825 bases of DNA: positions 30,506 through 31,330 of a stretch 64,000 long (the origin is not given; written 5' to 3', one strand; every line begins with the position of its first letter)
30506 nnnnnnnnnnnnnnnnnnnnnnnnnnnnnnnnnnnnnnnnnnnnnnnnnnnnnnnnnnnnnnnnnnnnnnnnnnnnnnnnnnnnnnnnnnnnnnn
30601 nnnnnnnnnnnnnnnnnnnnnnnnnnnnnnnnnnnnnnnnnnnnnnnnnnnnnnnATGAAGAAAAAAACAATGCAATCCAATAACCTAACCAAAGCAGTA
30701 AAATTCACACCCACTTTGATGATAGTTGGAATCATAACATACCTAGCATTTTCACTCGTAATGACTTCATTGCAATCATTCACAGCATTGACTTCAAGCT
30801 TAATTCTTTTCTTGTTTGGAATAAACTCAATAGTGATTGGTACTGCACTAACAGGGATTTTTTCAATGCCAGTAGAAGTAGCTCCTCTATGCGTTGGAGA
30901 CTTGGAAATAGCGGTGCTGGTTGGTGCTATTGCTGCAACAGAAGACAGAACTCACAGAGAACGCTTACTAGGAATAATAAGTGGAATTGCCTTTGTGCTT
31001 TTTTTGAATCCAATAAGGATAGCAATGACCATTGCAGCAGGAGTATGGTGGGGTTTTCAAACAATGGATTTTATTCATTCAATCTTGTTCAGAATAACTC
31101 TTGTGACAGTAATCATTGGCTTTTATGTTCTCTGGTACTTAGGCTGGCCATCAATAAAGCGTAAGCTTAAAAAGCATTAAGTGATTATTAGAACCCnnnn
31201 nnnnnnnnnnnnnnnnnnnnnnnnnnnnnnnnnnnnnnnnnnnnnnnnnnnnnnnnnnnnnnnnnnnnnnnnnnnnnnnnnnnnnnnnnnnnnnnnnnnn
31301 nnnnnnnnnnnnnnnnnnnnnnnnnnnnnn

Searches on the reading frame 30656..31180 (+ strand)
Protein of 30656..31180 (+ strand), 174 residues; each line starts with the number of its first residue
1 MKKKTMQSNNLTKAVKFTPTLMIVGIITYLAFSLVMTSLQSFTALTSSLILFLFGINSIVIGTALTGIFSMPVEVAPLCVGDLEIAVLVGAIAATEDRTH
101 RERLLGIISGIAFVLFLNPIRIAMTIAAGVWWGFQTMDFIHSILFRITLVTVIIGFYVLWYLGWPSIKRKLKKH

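Call 7: search_protein_families(library=pfam, proteins=[window:30656-31180:+], max_evalue=0.01)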
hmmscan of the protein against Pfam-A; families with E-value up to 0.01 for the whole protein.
window:30656-31180:+ (174 aa): 1 family
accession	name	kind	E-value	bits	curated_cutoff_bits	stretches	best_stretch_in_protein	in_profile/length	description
PF09721.15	Exosortase_EpsH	-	1.4e-06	28.3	25.7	1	20-160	107-252/254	Transmembrane exosortase (Exosortase_EpsH)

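Call 92: search_protein_families(library=ncbifam, proteins=[window:30656-31180:+], max_evalue=0.01)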
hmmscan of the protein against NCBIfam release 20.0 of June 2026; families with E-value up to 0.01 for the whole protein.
window:30656-31180:+ (174 aa): 8 families
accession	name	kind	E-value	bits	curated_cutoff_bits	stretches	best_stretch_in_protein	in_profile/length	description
TIGR04144.1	archaeo_VPXXXP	exception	6e-11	42.5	150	1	21-160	9-149/156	archaeosortase B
TIGR04178.1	exo_archaeo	signature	1.9e-10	40.9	23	1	73-161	1-94/97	exosortase/archaeosortase family protein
NF033464.1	cyanoexo_CrtC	exception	3.9e-06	26.6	225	1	31-144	140-255/278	cyanoexosortase C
TIGR04177.1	exosort_XrtH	exception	5.8e-06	26.4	86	1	21-160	14-151/158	exosortase H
NF046081.1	exosort_XrtX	exception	1.4e-05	25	170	1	37-161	34-159/168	exosortase X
NF033767.0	exosort_XrtS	exception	0.0002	21.3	145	1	43-156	42-144/155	exosortase S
TIGR04175.1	archaeo_artD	exception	0.00033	20.7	125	1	21-159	9-142/150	archaeosortase D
TIGR03110.1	exosort_Gpos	exception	0.0089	15.9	102.75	0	36-157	55-173/187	exosortase family protein XrtG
